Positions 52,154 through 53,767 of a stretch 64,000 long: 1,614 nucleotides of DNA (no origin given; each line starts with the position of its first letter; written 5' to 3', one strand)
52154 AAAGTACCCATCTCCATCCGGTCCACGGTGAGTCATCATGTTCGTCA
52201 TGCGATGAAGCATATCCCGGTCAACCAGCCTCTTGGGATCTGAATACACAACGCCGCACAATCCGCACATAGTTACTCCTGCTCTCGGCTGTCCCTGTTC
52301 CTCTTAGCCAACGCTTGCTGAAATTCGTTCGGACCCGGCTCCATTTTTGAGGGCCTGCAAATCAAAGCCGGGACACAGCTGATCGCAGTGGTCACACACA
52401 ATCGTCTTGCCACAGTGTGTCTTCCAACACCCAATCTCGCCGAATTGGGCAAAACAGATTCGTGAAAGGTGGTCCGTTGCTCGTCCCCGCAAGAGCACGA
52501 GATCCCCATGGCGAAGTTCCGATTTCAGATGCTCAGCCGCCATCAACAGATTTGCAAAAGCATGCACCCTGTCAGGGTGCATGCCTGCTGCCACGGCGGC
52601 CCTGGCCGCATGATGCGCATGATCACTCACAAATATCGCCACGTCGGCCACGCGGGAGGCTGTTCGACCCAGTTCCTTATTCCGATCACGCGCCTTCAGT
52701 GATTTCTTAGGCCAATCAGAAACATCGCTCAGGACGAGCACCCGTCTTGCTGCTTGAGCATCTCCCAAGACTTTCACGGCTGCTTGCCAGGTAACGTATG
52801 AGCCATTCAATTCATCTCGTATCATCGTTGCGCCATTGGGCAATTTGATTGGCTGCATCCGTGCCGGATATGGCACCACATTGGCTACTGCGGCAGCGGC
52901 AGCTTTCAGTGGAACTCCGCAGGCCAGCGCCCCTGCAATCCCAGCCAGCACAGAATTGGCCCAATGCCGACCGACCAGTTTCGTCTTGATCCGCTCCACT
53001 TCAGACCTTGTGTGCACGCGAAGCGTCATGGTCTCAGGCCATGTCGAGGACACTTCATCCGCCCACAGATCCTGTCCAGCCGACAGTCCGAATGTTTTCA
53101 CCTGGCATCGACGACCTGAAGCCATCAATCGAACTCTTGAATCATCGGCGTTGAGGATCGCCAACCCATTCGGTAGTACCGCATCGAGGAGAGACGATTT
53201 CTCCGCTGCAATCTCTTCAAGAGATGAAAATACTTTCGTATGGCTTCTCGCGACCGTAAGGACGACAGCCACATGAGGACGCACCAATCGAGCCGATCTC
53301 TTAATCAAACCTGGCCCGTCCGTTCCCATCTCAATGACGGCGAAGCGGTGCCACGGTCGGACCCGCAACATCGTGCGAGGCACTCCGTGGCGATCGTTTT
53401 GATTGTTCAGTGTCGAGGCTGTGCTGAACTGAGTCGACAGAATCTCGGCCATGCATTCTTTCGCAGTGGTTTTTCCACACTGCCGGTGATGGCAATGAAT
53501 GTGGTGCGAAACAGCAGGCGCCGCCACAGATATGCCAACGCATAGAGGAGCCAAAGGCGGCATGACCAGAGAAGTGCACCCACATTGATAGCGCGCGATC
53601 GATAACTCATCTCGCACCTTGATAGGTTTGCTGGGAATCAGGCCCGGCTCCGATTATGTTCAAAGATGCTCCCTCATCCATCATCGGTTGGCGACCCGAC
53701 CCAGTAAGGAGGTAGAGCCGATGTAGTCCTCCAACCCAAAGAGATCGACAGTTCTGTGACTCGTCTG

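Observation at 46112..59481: Eleven-gene NRPS-independent multi-ligase cluster with no recognisable scaffold, carrier or export gene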

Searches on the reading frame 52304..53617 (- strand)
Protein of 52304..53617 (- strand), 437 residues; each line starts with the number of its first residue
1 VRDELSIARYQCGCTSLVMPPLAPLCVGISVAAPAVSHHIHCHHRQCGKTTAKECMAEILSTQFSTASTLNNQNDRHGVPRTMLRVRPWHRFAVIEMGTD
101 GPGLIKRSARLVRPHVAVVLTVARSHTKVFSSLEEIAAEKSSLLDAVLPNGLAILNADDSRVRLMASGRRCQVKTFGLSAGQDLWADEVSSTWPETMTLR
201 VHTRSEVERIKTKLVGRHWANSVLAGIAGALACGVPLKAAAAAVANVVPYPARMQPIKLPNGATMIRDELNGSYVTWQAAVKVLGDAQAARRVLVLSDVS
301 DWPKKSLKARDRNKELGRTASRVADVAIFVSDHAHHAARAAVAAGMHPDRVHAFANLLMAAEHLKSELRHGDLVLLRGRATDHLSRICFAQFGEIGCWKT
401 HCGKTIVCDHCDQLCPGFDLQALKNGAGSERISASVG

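Call 4: search_protein_families(library=pfam, proteins=[window:52304-53617:-], max_evalue=0.01)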
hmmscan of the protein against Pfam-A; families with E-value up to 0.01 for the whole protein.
window:52304-53617:- (437 aa): 2 families
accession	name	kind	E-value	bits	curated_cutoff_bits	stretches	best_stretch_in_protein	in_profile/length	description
PF08245.18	Mur_ligase_M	-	1.6e-33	116.8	24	1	48-228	6-198/200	Mur ligase middle domain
PF02875.26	Mur_ligase_C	-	5.2e-09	37.4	28.4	1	253-378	2-125/127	Mur ligase, glutamate ligase domain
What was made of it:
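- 52304..53610 (-): MurF-like Mur ligase without the N-terminal substrate-binding domain. One frameshift lies inside the P-loop near 53473. Mur_ligase_M 117 bits and Mur_ligase_C 37 bits (call 4).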

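Call 6: search_protein_families(library=ncbifam, proteins=[window:52304-53617:-], max_evalue=0.01)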
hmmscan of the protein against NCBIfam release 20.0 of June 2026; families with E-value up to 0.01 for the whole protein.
window:52304-53617:- (437 aa): 15 families
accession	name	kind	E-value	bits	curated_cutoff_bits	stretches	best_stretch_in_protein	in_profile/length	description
NF008896.0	PRK11929.1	equivalog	9.9e-59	199.1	1023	1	47-387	613-952/965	bifunctional UDP-N-acetylmuramoyl-L-alanyl-D-glutamate--2,6-diaminopimelate ligase MurE/UDP-N-acetylmuramoyl-tripeptide--D-alanyl-D-alanine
TIGR01143.1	murF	subfamily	4.7e-57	193.8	288.6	1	47-387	83-414/418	UDP-N-acetylmuramoyl-tripeptide--D-alanyl-D-alanine ligase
NF008041.0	PRK10773.1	equivalog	6.7e-38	130.6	551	1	47-347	109-407/453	UDP-N-acetylmuramoyl-tripeptide--D-alanyl-D-alanine ligase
NF010693.0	PRK14093.1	equivalog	3e-36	125.1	544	1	46-385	116-458/479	UDP-N-acetylmuramoylalanyl-D-glutamyl-2,6-diaminopimelate--D-alanyl-D-alanine ligase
NF008897.0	PRK11930.1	equivalog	2.9e-16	58.7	804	1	48-320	117-386/822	bifunctional UDP-N-acetylmuramoyl-tripeptide:D-alanyl-D-alanine ligase/alanine racemase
NF001126.0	PRK00139.1-4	equivalog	4.7e-15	55.1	373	1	115-266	195-345/486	UDP-N-acetylmuramoyl-L-alanyl-D-glutamate--2,6-diaminopimelate ligase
TIGR01085.1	murE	subfamily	1.9e-13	50.1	257.3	1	107-383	171-450/472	UDP-N-acetylmuramyl-tripeptide synthetase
NF001124.0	PRK00139.1-2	equivalog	1.9e-12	46.7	476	1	112-379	197-467/500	UDP-N-acetylmuramoyl-L-alanyl-D-glutamate--2,6-diaminopimelate ligase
TIGR01087.1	murD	equivalog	2.6e-10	40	211.95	1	110-269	168-323/441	UDP-N-acetylmuramoyl-L-alanine--D-glutamate ligase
NF053648.1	pMurE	equivalog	3.5e-10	39.2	600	1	110-255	186-322/464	pseudomurein biosynthesis peptide ligase pMurE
NF010623.0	PRK14016.1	subfamily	9.8e-10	37.2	877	1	93-373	547-845/871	cyanophycin synthetase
TIGR01081.1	mpl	equivalog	2.1e-08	33.6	388.7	1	106-297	168-357/448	UDP-N-acetylmuramate:L-alanyl-gamma-D-glutamyl-meso-diaminopimelate ligase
NF001123.0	PRK00139.1-1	equivalog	9.6e-08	31.1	586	1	97-380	180-465/493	UDP-N-acetylmuramoyl-L-alanyl-D-glutamate--2,6-diaminopimelate ligase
TIGR02068.2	cya_phycin_syn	equivalog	1.3e-07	30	850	1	92-236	545-686/862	cyanophycin synthetase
TIGR01082.1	murC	equivalog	5.3e-07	29.1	335.1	1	112-255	166-309/449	UDP-N-acetylmuramate--L-alanine ligase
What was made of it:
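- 52304..53610 (-): TIGR01143 at 194 bits is below the 289 cut-off (call 6).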

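Call 44: search_solved_structures(query=window:52304-53617:-, max_evalue=0.001)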
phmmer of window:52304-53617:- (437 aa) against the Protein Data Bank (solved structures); distinct sequences matched with E-value up to 0.001: 20.
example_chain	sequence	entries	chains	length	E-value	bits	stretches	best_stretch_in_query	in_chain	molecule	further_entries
4cvk_A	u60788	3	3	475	1.2e-31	113.5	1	47-348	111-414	UDP-N-acetylmuramoyl-tripeptide--D-alanyl-D-alanine ligase | UDP-N-ACETYLMURAMOYL-TRIPEPTIDE--D-ALANYL-D- ALANINE LIGASE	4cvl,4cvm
1gg4_A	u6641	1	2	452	1.5e-31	113.1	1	46-353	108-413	UDP-N-ACETYLMURAMOYLALANYL-D-GLUTAMYL-2,6-DIAMINOPIMELATE-D-ALANYL-D-ALANYL LIGASE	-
4ziy_A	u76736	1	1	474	3.2e-31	112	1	47-358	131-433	UDP-N-acetylmuramoyl-tripeptide--D-alanyl-D-alanine ligase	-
4qdi_A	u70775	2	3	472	1.3e-30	110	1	47-358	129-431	UDP-N-acetylmuramoyl-tripeptide--D-alanyl-D-alanine ligase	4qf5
8f5d_A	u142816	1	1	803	3.2e-27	98.8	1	47-246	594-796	Multifunctional fusion protein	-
3zm5_A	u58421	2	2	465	9.6e-17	64.3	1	47-354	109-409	UDP-N-ACETYLMURAMOYL-TRIPEPTIDE--D-ALANYL-D-ALANINE LIGASE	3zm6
2am1_A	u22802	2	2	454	1e-16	64.3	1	47-348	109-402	UDP-N-acetylmuramoylalanine-D-glutamyl-lysine-D-alanyl-D-alanine ligase, MurF protein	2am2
3zl8_A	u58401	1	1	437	5.4e-14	55.3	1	47-335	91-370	UDP-N-ACETYLMURAMOYL-TRIPEPTIDE--D-ALANYL-D-ALANINE LIGASE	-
9ir5_A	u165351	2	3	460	1.2e-05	27.7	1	112-241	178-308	UDP-N-acetylmuramate--L-alanine ligase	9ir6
7lg5_A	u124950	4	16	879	3.9e-05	26.1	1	44-180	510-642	Cyanophycin synthase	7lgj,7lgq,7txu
7txv_A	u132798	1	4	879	3.9e-05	26.1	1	44-180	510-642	Cyanophycin synthase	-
7tzi_A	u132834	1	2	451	7.1e-05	25.2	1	110-167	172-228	Mur ligase family protein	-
7wac_A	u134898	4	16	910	0.00011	24.5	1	90-184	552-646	Cyanophycin synthase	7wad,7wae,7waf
4bub_A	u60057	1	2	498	0.00069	22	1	101-332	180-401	UDP-N-ACETYLMURAMOYL-L-ALANYL-D-GLUTAMATE--LD-LYSINE LIGASE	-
1e0d_A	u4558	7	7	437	0.00088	21.6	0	117-280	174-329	UDP-N-ACETYLMURAMOYLALANINE--D-GLUTAMATE LIGASE | UDP-N-ACETYLMURAMOYL-L-ALANINE:D-GLUTAMATE LIGASE | UDP-N-ACETYLMURAMOYL-L-ALANINE/:D-GLUTAMATE LIGASE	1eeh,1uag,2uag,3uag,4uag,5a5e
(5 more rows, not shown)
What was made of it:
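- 52304..53610 (-): Alignment to solved MurF structures starts at MurF residue ~109 (call 44).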

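Call 75: search_protein_families(library=padloc, proteins=[window:52304-53617:-], max_evalue=0.01)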
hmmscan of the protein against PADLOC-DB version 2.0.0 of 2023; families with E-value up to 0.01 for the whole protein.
window:52304-53617:- (437 aa): 0 families
